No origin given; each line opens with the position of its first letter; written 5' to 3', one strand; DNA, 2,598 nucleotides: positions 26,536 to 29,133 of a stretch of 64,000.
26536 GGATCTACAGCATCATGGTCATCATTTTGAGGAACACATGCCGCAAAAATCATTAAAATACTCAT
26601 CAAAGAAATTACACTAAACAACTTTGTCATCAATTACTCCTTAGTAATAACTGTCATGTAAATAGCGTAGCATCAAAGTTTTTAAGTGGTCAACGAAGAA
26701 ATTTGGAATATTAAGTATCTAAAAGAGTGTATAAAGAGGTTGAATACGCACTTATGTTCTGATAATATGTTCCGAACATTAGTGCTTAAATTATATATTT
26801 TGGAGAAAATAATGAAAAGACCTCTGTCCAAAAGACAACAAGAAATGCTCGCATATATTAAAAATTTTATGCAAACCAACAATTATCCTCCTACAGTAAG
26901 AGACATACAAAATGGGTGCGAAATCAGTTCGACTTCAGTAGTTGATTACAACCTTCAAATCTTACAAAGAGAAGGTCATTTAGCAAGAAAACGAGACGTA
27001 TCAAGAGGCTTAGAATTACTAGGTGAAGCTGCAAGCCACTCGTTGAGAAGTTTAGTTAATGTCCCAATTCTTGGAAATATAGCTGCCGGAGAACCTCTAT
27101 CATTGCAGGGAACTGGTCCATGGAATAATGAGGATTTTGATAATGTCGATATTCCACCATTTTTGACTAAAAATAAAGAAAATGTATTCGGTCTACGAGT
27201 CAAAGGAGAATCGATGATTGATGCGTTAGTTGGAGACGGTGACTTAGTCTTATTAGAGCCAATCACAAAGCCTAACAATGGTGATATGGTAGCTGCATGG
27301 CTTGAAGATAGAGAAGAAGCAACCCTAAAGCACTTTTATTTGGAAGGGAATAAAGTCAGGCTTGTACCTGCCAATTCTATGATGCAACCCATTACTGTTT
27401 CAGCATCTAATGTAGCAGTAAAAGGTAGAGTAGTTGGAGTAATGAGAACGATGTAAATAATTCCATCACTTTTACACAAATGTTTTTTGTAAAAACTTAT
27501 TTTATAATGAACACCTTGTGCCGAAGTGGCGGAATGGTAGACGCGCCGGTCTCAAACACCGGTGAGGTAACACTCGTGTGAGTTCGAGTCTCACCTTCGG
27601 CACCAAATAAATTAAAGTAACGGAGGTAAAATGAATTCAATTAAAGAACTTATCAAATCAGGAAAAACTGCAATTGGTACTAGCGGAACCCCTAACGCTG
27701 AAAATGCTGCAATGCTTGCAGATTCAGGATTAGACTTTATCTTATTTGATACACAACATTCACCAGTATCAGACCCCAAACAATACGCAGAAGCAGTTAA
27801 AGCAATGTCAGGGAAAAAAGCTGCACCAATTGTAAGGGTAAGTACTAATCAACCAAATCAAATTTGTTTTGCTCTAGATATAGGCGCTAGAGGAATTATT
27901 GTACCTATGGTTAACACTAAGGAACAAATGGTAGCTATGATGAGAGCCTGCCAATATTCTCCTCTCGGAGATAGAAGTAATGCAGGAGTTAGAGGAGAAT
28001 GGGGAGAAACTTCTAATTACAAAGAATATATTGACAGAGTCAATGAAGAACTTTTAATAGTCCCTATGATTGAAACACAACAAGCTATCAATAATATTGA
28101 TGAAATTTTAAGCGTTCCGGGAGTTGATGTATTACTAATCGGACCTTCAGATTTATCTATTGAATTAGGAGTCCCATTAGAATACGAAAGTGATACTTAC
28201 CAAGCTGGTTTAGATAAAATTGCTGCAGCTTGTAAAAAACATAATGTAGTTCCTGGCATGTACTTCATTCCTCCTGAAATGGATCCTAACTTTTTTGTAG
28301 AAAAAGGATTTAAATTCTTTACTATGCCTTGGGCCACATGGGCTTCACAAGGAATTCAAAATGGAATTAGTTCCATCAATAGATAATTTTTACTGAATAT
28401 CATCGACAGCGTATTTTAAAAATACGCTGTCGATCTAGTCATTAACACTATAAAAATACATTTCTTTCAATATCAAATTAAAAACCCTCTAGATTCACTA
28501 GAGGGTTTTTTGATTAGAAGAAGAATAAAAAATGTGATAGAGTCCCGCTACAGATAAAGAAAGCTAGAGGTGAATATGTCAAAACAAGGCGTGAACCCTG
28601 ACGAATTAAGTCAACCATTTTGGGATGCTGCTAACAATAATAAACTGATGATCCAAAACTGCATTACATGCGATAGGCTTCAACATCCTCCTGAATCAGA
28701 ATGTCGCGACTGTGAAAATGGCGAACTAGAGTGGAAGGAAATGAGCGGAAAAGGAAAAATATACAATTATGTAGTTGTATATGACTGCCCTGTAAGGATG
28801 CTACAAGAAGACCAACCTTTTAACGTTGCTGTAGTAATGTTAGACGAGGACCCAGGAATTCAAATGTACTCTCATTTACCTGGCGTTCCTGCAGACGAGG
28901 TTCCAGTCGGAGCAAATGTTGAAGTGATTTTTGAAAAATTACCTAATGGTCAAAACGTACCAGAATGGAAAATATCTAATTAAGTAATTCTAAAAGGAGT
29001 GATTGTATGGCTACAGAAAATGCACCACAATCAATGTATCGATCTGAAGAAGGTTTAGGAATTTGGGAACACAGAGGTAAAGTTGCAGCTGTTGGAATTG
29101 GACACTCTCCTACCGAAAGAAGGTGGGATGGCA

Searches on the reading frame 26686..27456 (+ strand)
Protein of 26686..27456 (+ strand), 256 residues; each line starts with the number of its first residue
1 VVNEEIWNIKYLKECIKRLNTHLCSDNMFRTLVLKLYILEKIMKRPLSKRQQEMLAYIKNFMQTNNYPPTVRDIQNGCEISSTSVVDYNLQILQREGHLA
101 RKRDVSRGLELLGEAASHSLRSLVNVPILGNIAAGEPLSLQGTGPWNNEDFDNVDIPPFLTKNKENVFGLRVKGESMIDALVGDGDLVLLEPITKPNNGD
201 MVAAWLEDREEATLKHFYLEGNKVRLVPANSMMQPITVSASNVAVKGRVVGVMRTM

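Call 88: search_protein_families(library=pfam, proteins=[window:26686-27456:+], max_evalue=0.00001)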
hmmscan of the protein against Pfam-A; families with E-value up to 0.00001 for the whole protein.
window:26686-27456:+ (256 aa): 2 families
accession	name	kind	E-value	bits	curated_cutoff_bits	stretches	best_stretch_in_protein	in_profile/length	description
PF00717.28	Peptidase_S24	-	4e-24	85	23.3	1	127-250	1-116/116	Peptidase S24-like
PF01726.22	LexA_DNA_bind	-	5.4e-14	52.2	23.7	1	45-108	2-65/65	LexA DNA binding domain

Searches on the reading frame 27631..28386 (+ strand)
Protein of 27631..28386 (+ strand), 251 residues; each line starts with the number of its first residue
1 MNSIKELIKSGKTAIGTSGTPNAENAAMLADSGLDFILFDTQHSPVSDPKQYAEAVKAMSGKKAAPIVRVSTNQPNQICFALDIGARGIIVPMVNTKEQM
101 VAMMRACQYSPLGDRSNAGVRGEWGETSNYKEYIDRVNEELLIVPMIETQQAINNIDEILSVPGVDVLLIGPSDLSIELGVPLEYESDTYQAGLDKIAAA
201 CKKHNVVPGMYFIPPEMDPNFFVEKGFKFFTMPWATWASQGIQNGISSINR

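Call 88: search_protein_families(library=pfam, proteins=[window:27631-28386:+], max_evalue=0.00001)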
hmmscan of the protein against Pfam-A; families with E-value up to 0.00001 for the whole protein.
window:27631-28386:+ (251 aa): 1 family
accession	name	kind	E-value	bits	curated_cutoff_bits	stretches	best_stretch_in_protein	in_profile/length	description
PF03328.21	HpcH_HpaI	-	1.1e-29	103.8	25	1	23-229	11-208/221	HpcH/HpaI aldolase/citrate lyase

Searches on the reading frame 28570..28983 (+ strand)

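Call 88: search_protein_families(library=pfam, proteins=[window:28570-28983:+], max_evalue=0.00001)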
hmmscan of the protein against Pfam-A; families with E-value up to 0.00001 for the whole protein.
window:28570-28983:+ (137 aa): 2 families
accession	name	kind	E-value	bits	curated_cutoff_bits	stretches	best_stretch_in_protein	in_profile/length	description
PF01796.24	OB_ChsH2_C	-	4.9e-15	55.6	27.1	1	55-121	1-64/65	ChsH2, C-terminal OB-fold domain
PF12172.15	zf-ChsH2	-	1.4e-08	34.8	23.2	1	18-54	1-37/37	ChsH2, rubredoxin-like zinc ribbon domain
